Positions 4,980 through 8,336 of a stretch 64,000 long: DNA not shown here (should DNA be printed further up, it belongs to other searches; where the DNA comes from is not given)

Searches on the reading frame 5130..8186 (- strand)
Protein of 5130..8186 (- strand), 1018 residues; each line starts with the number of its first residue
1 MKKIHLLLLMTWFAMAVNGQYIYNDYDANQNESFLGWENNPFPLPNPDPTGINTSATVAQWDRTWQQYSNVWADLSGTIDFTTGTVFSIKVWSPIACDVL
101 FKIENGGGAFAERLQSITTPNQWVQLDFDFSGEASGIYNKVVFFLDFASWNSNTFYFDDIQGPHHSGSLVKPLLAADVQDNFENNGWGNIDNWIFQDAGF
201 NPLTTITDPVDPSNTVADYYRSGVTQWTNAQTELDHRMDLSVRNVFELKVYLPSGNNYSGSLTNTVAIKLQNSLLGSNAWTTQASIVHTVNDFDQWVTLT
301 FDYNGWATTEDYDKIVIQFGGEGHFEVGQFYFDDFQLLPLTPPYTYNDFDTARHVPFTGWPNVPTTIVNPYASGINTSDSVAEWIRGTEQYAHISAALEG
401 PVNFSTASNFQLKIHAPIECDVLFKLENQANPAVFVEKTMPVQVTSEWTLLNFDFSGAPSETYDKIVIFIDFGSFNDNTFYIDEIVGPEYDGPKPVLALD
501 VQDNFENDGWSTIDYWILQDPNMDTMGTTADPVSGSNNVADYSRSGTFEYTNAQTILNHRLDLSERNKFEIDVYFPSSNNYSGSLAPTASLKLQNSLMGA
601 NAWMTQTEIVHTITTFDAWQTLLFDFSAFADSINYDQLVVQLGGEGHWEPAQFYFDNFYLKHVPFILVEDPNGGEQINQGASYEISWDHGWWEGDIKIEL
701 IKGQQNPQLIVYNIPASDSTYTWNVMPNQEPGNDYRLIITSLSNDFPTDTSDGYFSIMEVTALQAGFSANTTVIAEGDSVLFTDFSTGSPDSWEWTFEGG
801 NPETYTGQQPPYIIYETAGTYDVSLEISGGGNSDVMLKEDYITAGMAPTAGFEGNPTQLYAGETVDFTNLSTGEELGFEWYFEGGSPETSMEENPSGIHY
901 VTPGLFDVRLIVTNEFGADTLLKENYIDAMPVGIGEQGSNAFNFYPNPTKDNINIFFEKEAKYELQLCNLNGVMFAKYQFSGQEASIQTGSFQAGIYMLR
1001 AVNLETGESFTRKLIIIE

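Call 80: search_protein_families(library=pfam, proteins=[window:5130-8186:-], max_evalue=0.00001)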
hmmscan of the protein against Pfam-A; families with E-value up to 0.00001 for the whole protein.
window:5130-8186:- (1018 aa): 4 families
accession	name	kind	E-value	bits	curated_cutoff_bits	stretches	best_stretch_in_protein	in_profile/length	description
PF00801.26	PKD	-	7.4e-18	64.8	23.5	2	767-830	4-68/80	PKD domain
PF18911.6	PKD_4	-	3.2e-14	53.2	27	1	771-842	11-83/85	PKD domain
PF18962.6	Por_Secre_tail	-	1.2e-10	42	27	1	945-1016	2-75/75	Secretion system C-terminal sorting domain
PF10342.15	Kre9_KNH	-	2.6e-07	31.7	24.6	1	671-743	2-79/94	Kre9/KNH-like N-terminal Ig-like domain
